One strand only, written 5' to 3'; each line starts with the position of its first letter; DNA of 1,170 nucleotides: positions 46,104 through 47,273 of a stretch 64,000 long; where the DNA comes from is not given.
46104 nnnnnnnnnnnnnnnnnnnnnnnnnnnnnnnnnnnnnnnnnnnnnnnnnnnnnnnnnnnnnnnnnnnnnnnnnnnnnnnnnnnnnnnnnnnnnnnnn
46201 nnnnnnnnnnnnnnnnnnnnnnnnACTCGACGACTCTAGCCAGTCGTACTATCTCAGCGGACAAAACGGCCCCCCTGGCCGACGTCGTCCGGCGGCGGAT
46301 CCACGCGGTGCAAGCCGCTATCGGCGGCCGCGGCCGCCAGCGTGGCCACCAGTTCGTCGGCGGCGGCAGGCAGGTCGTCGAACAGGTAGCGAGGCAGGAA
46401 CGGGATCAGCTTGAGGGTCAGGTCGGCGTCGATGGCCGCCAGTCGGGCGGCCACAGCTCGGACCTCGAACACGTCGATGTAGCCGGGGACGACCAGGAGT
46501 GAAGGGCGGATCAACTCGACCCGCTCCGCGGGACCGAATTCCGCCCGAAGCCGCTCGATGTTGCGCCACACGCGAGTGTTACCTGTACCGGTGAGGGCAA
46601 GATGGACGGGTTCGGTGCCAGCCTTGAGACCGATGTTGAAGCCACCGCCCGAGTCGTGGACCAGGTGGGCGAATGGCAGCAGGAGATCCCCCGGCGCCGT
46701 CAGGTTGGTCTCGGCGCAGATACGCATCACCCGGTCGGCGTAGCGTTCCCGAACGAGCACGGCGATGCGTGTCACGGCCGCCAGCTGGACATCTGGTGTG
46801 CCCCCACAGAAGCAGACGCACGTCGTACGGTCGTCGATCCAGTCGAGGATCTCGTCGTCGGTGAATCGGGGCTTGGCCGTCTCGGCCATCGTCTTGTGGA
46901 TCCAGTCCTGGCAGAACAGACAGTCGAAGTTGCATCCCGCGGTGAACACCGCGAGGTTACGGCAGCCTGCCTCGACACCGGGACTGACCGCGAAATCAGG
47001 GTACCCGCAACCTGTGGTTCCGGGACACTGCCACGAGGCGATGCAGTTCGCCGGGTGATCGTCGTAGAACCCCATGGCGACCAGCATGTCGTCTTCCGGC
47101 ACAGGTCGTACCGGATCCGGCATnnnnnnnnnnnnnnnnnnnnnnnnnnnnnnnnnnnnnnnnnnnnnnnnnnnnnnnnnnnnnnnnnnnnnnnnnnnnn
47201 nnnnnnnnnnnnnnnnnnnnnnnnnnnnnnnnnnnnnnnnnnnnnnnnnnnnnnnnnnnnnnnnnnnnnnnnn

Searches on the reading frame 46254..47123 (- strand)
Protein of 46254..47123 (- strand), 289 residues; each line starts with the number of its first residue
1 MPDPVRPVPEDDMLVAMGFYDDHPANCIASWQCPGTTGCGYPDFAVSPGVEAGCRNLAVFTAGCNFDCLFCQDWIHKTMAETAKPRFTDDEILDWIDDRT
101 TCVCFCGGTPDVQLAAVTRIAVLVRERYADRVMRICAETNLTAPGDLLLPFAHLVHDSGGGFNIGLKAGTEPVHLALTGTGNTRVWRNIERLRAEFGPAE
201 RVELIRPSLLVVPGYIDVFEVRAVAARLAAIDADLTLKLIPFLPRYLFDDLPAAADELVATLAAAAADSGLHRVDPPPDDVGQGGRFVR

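Call 34: search_protein_families(library=padloc, proteins=[window:46254-47123:-], max_evalue=0.01)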
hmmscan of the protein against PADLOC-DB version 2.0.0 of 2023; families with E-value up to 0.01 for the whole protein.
window:46254-47123:- (289 aa): 0 families

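Call 36: find_related_loci(query=A2, collection=metagenome_contigs, flank=10000)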
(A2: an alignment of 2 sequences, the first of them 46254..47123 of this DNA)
Query A2 (289 aa) in metagenome_contigs; peptide patterns used: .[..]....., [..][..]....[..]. (x = any residue, [..] = any of these).
339 stretches matched a pattern; 2 encode a relative of the query (tblastn E <= 1e-3); 2 distinct loci.
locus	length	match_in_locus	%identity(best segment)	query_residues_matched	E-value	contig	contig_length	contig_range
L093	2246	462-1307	51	8-289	1e-103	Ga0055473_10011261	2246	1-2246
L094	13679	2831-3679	53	6-289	2e-100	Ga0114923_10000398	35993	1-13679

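Call 45: search_protein_families(library=pfam, proteins=[L094:37-510:+, L094:517-2058:+, L094:2043-2678:+, L094:2636-3712:+, L094:3700-4503:+, L094:4572-8012:+, L094:8495-8992:+, L094:9025-9672:+, L094:10266-12776:-, L094:12808-13482:-], max_evalue=0.01)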
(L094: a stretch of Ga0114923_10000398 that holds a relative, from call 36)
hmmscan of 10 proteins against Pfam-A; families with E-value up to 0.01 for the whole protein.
L094:37-510:+ (157 aa): 0 families

L094:517-2058:+ (513 aa): 2 families
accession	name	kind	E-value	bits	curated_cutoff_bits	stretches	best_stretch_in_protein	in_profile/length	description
PF04055.27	Radical_SAM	-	7.7e-15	55.9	29.5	1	219-378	5-164/166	Radical SAM superfamily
PF02310.24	B12-binding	-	1.2e-13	51.4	32.1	1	23-134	11-111/121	B12 binding domain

L094:2043-2678:+ (211 aa): 0 families

L094:2636-3712:+ (358 aa): 1 family
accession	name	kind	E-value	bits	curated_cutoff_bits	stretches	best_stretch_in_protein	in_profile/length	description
PF04055.27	Radical_SAM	-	1.5e-15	58.2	29.5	1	120-255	3-141/166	Radical SAM superfamily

L094:3700-4503:+ (267 aa): 1 family
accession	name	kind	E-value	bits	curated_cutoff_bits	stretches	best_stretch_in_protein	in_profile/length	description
PF02675.21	AdoMet_dc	-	2.3e-21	76.6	25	2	146-240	16-106/107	S-adenosylmethionine decarboxylase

L094:4572-8012:+ (1146 aa): 15 families
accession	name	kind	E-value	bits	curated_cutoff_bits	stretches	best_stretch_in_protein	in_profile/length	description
PF16095.11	COR-A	-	1.5e-42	145.4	35.3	1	450-586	1-142/143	C-terminal of Roc, COR-A domain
PF12799.13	LRR_4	-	8.5e-32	108.9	27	6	108-149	1-43/44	Leucine Rich repeats (2 copies)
PF08477.19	Roc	-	1.1e-26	93.8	27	1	275-396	1-119/119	Ras of Complex, Roc, domain of DAPkinase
PF25497.1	COR-B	-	1.6e-26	93.3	27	1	605-749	4-144/145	C-terminal of Roc, COR-B domain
PF13676.11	TIR_2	-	2.6e-13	50.9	28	1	1011-1132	1-119/122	TIR domain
PF00071.28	Ras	-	7.7e-13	48.8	21.6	1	275-429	1-150/162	Ras family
PF13855.12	LRR_8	-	6.9e-11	42.2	27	3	153-208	2-61/61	Leucine rich repeat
PF00025.27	Arf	-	1.2e-06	28.5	22.3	1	273-410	14-139/174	ADP-ribosylation factor family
PF23598.1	LRR_14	-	1.9e-05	24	40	1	55-216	38-209/353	Leucine-rich repeat region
PF13516.12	LRR_6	-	0.0002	21.6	23.4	0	86-100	3-17/24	Leucine Rich repeat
PF01926.29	MMR_HSR1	-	0.00022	21.7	21.9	1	276-394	2-113/113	50S ribosome-binding GTPase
PF01582.25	TIR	-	0.00051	20.3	21.3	1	1009-1099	2-95/179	TIR domain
PF00560.39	LRR_1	-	0.00057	19.9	20.6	0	87-103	1-17/23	Leucine Rich Repeat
PF00503.26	G-alpha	-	0.00093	18.9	48.8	0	268-300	20-51/333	G-protein alpha subunit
PF03193.22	RsgA_GTPase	-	0.0043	17.3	30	0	384-438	52-107/174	RsgA GTPase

L094:8495-8992:+ (165 aa): 0 families

L094:9025-9672:+ (215 aa): 0 families

L094:10266-12776:- (836 aa): 6 families
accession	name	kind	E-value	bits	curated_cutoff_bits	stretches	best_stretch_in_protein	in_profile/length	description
PF00805.28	Pentapeptide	-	1.3e-47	159.3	20.2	7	718-757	1-40/40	Pentapeptide repeats (8 copies)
PF13599.13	Pentapeptide_4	-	8.3e-22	77.5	38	4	645-720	3-78/78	Pentapeptide repeat region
PF13576.12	Pentapeptide_3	-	4.4e-12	46.5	27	2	648-683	10-47/48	Pentapeptide repeats (9 copies)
PF05729.18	NACHT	-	0.00048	20.4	26.7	1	241-368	4-139/167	NACHT domain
PF25296.1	Decapeptide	-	0.00053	20.3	45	0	625-671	7-58/74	Decapeptide repeat region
PF24883.2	NPHP3_N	-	0.0017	19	24.8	0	219-258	3-43/164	Nephrocystin 3, N-terminal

L094:12808-13482:- (224 aa): 3 families
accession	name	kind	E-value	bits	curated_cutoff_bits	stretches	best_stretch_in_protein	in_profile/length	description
PF01844.29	HNH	-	1.3e-07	32.1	21.4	1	31-76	1-46/47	HNH endonuclease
PF14279.12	HNH_5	-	9.3e-05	22.7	27.5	1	31-77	1-46/56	HNH endonuclease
PF13395.12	HNH_4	-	0.0093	16.3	22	0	40-76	16-50/54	HNH endonuclease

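Call 54: find_homologous_proteins(query=A2, max_evalue=1e-10)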
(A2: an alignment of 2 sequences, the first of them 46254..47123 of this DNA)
Query A2 (2 sequences) (289 aa, profile of the alignment): 618 proteins with E <= 1e-10 among 8000 candidates; the best 120 are listed.
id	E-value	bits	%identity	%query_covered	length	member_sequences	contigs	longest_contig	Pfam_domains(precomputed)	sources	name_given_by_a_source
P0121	7.8e-182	621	50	98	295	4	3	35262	PF04055.28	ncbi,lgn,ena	-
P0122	6.7e-172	589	100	100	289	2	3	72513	PF04055.28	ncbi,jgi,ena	-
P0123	5.1e-140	484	51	98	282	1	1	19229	PF04055.28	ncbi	-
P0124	1.4e-139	482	49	98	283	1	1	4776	PF04055.28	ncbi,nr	ncbi:MAG: radical SAM protein [bacterium]|nr:radical SAM protein [bacterium]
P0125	1.6e-139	482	51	98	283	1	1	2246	PF04055.28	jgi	-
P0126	3.6e-138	478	52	97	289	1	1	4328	PF04055.28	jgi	-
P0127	6.8e-134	464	68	98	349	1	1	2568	PF04055.28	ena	-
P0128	3.9e-130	451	48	100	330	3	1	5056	PF04055.28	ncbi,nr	ncbi:MAG: radical SAM protein [Acidobacteria bacterium]|nr:radical SAM protein [Acidobacteriota bact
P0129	3.9e-126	438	61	98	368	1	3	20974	PF04055.28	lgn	-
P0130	9.1e-126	437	48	98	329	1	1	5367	PF04055.28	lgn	-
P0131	6.8e-121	421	60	100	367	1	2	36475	PF04055.28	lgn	-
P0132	1.3e-119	417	61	96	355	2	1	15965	PF04055.28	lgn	-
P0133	1.4e-119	417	65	94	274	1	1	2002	PF04055.28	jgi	jgi:pyruvate formate lyase activating enzyme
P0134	1.6e-113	397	62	96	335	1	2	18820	PF04055.28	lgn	-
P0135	1.6e-112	394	54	99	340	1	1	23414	PF04055.28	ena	-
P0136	6.7e-112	392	53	98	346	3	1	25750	PF04055.28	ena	-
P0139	2.0e-96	341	58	88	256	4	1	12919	PF04055.28,PF13353.12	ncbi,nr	ncbi:MAG: radical SAM protein, partial [Alphaproteobacteria bacterium]|nr:radical SAM protein [Alpha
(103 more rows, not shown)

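Call 55: find_encoding_contigs(protein=P0131, flank=9000, max_places=2)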
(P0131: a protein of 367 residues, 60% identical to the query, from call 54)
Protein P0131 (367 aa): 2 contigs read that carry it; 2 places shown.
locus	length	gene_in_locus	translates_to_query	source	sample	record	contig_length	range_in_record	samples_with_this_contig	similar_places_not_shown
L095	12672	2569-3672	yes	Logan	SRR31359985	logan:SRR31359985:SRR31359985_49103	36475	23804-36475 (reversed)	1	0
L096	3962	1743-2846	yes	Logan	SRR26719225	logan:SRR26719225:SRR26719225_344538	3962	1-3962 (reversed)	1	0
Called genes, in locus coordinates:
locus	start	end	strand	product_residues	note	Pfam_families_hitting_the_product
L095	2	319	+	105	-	?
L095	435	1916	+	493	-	PF02310:B12-binding (weak), PF04055:Radical_SAM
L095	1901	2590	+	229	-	-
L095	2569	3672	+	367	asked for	PF04055:Radical_SAM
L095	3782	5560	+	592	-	-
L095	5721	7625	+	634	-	PF02543:Carbam_trans_N, PF16861:Carbam_trans_C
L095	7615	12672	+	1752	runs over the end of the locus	PF00069:Pkinase, PF07714:PK_Tyr_Ser-Thr (faint)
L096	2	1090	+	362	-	?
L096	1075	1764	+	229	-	-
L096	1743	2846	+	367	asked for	PF04055:Radical_SAM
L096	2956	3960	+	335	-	?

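Call 56: find_encoding_contigs(protein=P0136, flank=9000, max_places=2)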
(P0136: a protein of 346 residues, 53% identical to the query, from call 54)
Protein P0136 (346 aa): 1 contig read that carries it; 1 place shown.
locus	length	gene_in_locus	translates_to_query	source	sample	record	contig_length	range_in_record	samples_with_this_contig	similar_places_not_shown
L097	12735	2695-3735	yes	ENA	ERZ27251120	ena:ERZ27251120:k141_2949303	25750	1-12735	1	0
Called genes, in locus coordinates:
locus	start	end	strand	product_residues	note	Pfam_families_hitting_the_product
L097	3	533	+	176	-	?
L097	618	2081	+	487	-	PF02310:B12-binding, PF04055:Radical_SAM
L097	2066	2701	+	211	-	-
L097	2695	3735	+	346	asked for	PF04055:Radical_SAM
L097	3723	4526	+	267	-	PF02675:AdoMet_dc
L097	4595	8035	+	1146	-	PF12799:LRR_4 (weak), PF12799:LRR_4, PF00025:Arf (weak), PF00071:Ras, PF08477:Roc, PF16095:COR-A, PF25497:COR-B, PF13676:TIR_2, +2 more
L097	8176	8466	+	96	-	PF01862:PvlArgDC (weak)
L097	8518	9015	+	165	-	-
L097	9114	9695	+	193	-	-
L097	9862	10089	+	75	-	PF01934:HepT-like (weak)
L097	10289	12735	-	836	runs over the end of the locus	PF00805:Pentapeptide, PF13576:Pentapeptide_3 (faint), PF13599:Pentapeptide_4, PF00805:Pentapeptide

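Call 57: find_encoding_contigs(protein=P0135, flank=9000, max_places=2)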
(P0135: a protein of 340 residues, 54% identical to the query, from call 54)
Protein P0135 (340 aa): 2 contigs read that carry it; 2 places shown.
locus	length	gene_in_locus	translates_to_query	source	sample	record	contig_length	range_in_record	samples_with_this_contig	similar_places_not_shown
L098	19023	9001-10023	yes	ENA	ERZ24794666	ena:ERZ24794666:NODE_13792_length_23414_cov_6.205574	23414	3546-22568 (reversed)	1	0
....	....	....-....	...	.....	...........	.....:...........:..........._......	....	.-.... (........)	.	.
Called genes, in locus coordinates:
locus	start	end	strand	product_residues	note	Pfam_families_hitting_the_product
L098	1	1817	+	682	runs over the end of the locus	-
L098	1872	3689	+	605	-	-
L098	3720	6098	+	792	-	PF24883:NPHP3_N (faint), PF00005:ABC_tran, PF05729:NACHT (faint), PF13191:AAA_16 (faint), PF13401:AAA_22 (faint), PF00005:ABC_tran, PF02463:SMC_N, PF13304:AAA_21, +1 more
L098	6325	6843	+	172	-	PF01862:PvlArgDC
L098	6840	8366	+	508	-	PF02310:B12-binding, PF04055:Radical_SAM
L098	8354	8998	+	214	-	-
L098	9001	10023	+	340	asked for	PF04055:Radical_SAM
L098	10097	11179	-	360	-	PF13614:AAA_31 (faint)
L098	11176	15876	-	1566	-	PF00069:Pkinase, PF07714:PK_Tyr_Ser-Thr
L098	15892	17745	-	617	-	PF02543:Carbam_trans_N, PF16861:Carbam_trans_C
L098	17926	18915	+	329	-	PF13379:NMT1_2, PF09084:NMT1, PF12974:Phosphonate-bd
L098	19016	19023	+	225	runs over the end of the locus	PF00528:BPD_transp_1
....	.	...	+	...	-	?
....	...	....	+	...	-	-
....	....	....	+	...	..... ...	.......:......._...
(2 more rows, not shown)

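Call 58: list_cluster_members(proteins=[P0122, P0123, P0124, P0128, P0139, P0121, P0001])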
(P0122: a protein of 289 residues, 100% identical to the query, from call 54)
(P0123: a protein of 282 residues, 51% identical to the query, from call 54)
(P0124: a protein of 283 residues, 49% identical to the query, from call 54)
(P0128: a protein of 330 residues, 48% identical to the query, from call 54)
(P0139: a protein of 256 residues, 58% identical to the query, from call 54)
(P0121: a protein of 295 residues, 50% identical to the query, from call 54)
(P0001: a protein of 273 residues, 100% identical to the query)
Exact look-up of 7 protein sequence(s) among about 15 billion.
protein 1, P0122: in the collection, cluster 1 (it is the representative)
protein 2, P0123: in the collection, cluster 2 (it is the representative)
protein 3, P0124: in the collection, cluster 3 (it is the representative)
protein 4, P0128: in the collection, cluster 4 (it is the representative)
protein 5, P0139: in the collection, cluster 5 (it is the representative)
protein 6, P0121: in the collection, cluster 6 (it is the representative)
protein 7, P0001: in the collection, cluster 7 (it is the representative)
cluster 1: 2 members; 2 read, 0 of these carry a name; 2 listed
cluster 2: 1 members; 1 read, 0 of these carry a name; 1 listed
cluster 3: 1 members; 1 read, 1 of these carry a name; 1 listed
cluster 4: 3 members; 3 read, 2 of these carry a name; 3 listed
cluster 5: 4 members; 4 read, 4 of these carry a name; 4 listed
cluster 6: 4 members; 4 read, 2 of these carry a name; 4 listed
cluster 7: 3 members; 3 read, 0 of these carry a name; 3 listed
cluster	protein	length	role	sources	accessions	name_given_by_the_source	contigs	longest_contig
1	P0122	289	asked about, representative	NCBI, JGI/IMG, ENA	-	-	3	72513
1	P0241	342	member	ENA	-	-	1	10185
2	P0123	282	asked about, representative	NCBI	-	-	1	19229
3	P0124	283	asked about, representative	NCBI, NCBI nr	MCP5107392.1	MAG: radical SAM protein [bacterium] | radical SAM protein [bacterium]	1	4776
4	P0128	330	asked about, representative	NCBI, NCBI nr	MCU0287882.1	MAG: radical SAM protein [Acidobacteria bacterium] | radical SAM protein [Acidobacteriota bacterium]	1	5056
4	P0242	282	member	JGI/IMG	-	pyruvate formate lyase activating enzyme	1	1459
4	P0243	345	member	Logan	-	-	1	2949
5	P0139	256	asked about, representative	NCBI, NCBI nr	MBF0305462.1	MAG: radical SAM protein, partial [Alphaproteobacteria bacterium] | radical SAM protein [Alphaproteobacteria bacterium]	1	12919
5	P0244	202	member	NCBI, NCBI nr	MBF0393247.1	MAG: radical SAM protein, partial [Alphaproteobacteria bacterium] | radical SAM protein [Alphaproteobacteria bacterium]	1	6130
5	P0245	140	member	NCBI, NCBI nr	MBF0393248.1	MAG: hypothetical protein HQL38_11255, partial [Alphaproteobacteria bacterium] | hypothetical protein [Alphaproteobacteria bacterium]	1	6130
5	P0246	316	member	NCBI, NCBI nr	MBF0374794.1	MAG: radical SAM protein, partial [Alphaproteobacteria bacterium] | radical SAM protein [Alphaproteobacteria bacterium]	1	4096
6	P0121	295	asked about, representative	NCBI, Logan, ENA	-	-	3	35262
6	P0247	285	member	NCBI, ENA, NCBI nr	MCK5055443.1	MAG: radical SAM protein [Candidatus Aminicenantes bacterium] | radical SAM protein [Candidatus Aminicenantes bacterium]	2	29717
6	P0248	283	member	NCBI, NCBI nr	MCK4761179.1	MAG: radical SAM protein [Candidatus Aminicenantes bacterium] | radical SAM protein [Candidatus Aminicenantes bacterium]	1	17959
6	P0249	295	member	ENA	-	-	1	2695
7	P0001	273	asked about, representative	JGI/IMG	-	-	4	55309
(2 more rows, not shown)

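Call 59: find_encoding_contigs(protein=P0129, flank=9000, max_places=3)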
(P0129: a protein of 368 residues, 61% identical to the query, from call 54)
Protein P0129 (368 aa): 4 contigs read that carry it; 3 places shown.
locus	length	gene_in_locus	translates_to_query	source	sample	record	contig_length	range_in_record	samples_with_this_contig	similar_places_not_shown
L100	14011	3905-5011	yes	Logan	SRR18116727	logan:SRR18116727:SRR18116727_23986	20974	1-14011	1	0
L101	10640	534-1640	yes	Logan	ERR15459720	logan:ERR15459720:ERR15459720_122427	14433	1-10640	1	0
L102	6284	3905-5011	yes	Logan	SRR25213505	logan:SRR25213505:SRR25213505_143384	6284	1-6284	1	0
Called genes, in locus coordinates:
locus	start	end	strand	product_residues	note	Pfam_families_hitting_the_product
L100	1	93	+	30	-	?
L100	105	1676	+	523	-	-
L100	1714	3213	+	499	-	PF04055:Radical_SAM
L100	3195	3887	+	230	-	-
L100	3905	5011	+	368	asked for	PF04055:Radical_SAM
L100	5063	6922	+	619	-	PF02543:Carbam_trans_N, PF16861:Carbam_trans_C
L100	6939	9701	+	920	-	PF00069:Pkinase, PF07714:PK_Tyr_Ser-Thr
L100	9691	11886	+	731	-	-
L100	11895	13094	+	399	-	PF01656:CbiA (weak), PF09140:MipZ (faint), PF13614:AAA_31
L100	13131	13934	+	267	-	PF01209:Ubie_methyltran (weak), PF13489:Methyltransf_23, PF07021:MetW (faint), PF13847:Methyltransf_31, PF08241:Methyltransf_11, PF08242:Methyltransf_12 (weak), PF13649:Methyltransf_25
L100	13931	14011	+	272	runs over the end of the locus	PF01209:Ubie_methyltran (weak), PF13489:Methyltransf_23, PF13847:Methyltransf_31, PF08241:Methyltransf_11, PF08242:Methyltransf_12, PF13649:Methyltransf_25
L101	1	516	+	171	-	?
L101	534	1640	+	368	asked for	PF04055:Radical_SAM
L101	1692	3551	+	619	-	PF02543:Carbam_trans_N, PF16861:Carbam_trans_C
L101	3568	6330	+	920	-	PF00069:Pkinase, PF07714:PK_Tyr_Ser-Thr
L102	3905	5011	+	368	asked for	PF04055:Radical_SAM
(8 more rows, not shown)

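Call 96: search_solved_structures(query=A2, max_evalue=0.01)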
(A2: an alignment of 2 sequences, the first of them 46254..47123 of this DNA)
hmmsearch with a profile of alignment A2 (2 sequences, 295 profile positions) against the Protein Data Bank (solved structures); distinct sequences matched with E-value up to 0.01: 0.
